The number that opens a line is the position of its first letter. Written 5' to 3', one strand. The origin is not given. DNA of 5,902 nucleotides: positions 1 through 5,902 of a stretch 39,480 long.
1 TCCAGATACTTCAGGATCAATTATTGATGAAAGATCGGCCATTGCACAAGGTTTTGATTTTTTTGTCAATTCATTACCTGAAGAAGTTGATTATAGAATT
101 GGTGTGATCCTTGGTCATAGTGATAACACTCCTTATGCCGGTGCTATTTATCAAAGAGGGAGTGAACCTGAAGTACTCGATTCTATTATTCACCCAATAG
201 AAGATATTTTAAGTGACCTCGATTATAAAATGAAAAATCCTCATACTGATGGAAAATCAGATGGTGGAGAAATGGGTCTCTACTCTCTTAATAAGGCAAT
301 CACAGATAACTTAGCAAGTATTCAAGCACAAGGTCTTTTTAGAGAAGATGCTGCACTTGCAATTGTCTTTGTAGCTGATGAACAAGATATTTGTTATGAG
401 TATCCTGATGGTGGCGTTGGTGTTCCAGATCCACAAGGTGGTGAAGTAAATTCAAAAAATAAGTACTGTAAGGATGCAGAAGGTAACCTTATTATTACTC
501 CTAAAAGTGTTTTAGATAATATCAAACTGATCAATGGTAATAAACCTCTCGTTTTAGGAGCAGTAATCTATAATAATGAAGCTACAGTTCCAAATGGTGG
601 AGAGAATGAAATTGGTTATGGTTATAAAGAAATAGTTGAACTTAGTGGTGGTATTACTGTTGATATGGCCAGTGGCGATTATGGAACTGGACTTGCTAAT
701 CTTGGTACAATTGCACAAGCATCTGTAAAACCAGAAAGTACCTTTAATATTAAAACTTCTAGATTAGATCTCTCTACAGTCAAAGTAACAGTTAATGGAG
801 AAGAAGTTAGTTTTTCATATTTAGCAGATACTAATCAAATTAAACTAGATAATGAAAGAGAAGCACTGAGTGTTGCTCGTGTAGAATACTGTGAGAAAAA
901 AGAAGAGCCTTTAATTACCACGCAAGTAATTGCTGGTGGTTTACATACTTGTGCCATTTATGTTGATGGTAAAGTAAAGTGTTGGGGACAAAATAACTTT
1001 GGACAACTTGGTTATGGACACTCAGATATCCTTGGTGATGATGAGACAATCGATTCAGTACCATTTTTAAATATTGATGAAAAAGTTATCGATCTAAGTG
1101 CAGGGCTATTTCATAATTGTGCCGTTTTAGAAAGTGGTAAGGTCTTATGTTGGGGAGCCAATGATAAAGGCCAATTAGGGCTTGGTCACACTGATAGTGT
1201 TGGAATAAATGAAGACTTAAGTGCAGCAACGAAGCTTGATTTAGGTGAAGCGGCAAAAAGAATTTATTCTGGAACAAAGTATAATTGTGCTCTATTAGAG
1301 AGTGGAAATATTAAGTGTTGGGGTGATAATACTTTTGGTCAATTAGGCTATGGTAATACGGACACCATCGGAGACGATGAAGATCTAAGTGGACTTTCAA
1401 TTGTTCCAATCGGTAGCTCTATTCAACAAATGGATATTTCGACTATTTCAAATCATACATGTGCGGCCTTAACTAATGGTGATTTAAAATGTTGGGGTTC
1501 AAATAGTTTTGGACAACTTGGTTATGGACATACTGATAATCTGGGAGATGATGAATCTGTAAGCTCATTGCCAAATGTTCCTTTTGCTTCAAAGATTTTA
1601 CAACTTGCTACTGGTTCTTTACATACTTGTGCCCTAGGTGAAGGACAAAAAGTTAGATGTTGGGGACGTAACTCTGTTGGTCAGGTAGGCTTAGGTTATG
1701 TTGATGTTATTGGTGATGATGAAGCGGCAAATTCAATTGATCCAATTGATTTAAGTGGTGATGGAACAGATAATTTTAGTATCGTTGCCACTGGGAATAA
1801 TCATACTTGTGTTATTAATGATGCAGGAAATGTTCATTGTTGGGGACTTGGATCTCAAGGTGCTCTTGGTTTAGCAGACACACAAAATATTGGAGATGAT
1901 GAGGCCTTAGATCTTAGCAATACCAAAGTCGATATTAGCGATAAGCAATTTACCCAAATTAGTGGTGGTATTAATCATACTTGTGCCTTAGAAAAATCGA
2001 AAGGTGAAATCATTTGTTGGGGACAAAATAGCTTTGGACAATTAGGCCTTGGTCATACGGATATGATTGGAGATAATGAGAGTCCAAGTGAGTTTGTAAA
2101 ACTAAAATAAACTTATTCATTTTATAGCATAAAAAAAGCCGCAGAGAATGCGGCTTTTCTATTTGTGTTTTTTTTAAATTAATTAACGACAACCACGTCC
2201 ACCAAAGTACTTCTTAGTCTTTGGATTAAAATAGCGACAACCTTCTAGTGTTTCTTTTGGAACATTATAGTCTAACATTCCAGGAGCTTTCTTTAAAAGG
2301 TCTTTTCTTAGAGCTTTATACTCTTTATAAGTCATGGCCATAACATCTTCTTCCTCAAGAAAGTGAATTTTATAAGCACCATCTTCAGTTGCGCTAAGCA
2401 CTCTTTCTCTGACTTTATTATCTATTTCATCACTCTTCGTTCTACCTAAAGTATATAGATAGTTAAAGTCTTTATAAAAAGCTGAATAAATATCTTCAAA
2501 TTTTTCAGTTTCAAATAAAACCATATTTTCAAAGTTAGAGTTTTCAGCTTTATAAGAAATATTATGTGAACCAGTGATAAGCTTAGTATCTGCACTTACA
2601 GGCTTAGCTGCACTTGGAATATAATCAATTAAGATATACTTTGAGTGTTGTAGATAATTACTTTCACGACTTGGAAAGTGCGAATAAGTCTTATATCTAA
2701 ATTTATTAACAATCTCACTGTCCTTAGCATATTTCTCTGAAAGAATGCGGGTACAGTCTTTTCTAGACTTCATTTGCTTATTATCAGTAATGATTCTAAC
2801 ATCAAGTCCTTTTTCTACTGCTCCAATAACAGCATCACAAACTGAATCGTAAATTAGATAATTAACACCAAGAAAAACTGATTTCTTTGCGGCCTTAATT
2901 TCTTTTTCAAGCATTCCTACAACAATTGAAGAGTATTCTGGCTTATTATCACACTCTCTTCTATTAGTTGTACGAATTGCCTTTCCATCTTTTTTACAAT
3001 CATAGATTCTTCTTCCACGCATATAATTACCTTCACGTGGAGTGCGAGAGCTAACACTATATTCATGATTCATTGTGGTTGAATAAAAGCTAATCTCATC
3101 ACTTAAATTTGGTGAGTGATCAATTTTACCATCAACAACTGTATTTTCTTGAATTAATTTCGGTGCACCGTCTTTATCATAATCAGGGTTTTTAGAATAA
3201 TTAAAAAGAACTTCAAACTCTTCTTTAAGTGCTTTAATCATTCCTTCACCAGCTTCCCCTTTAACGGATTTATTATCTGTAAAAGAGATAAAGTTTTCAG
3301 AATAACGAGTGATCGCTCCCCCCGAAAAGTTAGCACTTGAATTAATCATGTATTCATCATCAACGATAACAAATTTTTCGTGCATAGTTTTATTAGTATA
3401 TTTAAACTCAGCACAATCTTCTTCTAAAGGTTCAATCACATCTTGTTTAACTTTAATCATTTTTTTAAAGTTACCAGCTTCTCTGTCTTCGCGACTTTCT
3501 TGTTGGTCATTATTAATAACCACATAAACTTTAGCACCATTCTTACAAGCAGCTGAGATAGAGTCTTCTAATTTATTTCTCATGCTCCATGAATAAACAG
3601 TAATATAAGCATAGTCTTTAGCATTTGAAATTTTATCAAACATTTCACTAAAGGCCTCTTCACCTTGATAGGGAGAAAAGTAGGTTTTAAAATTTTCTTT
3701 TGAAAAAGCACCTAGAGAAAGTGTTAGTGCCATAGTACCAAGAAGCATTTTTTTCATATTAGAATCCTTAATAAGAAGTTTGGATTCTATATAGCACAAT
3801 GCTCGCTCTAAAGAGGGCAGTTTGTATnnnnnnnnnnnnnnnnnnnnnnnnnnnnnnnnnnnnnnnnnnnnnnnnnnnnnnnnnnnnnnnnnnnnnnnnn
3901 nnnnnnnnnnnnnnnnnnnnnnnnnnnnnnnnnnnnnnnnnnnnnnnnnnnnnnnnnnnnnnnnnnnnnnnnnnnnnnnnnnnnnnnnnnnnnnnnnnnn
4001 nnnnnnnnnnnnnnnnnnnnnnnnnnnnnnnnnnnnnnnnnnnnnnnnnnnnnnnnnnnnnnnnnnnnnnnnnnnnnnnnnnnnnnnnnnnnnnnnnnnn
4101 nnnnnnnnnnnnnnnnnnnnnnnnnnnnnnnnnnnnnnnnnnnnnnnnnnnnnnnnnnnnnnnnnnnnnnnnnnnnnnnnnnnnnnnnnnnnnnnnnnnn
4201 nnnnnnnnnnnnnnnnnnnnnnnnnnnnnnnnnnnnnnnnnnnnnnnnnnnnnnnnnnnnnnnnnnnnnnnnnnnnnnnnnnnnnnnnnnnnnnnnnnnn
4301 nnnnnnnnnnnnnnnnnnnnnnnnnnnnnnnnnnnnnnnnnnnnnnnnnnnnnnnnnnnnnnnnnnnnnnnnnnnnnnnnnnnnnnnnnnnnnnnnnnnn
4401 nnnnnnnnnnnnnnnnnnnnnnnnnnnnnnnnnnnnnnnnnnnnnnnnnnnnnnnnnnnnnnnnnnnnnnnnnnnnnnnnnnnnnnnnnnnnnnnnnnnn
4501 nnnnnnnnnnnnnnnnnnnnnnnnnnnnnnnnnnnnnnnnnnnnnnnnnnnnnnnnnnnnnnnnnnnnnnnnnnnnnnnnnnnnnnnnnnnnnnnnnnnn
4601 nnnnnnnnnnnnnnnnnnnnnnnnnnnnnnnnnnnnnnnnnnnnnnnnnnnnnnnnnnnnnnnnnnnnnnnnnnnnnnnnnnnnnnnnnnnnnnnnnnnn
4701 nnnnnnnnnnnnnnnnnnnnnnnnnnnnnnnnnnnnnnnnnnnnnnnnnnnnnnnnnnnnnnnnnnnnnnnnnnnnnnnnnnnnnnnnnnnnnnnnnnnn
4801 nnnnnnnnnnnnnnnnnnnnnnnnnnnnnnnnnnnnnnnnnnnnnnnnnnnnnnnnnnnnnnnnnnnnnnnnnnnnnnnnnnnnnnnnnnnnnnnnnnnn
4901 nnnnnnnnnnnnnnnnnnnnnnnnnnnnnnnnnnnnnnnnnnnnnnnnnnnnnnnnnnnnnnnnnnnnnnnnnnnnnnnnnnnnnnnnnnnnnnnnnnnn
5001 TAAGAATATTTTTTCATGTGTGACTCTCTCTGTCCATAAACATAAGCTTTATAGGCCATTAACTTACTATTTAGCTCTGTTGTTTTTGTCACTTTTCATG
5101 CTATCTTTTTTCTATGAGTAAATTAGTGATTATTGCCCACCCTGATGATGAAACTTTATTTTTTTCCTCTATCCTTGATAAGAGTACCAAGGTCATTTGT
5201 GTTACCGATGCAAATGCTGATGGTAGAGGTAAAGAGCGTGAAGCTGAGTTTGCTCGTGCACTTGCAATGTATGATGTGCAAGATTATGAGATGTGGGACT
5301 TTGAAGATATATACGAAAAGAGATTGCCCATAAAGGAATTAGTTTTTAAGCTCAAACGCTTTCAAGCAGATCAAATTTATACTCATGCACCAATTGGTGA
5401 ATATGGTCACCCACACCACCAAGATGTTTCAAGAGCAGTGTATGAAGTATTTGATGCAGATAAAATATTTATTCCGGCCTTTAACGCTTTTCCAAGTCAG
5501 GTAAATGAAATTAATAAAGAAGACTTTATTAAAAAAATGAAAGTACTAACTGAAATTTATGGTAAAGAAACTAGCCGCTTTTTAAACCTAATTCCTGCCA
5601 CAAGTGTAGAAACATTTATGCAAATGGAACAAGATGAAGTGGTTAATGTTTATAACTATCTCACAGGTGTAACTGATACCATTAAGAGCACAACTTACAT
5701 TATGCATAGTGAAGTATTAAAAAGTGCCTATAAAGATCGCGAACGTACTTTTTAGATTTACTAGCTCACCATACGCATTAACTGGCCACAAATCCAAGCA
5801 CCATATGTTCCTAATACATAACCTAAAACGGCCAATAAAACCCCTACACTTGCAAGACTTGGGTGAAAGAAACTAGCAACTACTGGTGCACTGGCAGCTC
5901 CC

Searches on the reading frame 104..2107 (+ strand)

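Call 64: search_protein_families(library=pfam, proteins=[window:104-2107:+], max_evalue=0.00001)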
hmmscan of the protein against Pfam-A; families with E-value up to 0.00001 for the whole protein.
window:104-2107:+ (668 aa): 3 families
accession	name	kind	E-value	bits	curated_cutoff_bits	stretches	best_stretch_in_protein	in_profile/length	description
PF25390.1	WD40_RLD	-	2.1e-92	310.7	150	2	257-593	22-335/363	RCC1-like domain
PF13540.12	RCC1_2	-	1.9e-58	193.4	22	7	328-357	1-30/30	Regulator of chromosome condensation (RCC1) repeat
PF00415.24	RCC1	-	4.9e-42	142.7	21.7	1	459-511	2-50/50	Regulator of chromosome condensation (RCC1) repeat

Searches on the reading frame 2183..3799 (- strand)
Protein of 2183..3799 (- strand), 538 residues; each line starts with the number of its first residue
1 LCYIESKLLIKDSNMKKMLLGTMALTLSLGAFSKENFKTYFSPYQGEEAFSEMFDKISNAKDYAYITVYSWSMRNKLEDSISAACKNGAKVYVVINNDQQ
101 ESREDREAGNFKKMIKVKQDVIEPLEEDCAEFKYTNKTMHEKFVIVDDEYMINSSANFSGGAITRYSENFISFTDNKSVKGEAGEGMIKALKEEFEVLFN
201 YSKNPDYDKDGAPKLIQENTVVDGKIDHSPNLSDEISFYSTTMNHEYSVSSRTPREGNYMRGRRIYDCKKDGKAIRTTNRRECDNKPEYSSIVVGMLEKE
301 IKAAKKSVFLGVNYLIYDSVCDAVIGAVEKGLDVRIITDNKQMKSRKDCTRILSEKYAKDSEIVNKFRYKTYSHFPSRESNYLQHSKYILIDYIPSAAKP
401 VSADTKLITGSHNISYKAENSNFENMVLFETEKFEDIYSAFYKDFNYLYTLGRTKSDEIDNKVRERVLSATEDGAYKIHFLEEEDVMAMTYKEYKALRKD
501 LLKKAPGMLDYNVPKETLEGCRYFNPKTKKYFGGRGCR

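Call 64: search_protein_families(library=pfam, proteins=[window:2183-3799:-], max_evalue=0.00001)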
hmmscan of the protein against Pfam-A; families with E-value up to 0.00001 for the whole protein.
window:2183-3799:- (538 aa): 2 families
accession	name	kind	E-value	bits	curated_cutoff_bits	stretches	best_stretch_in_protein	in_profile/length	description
PF13091.12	PLDc_2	-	1.2e-33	116.2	27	2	298-446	2-129/132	PLD-like domain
PF00614.28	PLDc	-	1.5e-08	34.7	21.9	1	137-162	3-28/28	Phospholipase D Active site motif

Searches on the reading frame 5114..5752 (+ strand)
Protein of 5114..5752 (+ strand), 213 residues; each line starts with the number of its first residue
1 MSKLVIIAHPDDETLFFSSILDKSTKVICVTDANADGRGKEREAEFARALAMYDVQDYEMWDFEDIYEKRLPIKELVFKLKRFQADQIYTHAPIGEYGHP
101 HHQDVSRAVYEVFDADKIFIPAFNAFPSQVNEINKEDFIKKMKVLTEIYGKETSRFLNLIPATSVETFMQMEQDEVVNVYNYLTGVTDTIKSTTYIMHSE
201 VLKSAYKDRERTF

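Call 64: search_protein_families(library=pfam, proteins=[window:5114-5752:+], max_evalue=0.00001)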
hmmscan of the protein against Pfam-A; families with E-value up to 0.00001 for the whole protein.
window:5114-5752:+ (213 aa): 1 family
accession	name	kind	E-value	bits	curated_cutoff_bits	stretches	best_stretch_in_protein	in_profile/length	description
PF02585.22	PIG-L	-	2.1e-15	57.8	28.2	1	4-112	1-128/129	GlcNAc-PI de-N-acetylase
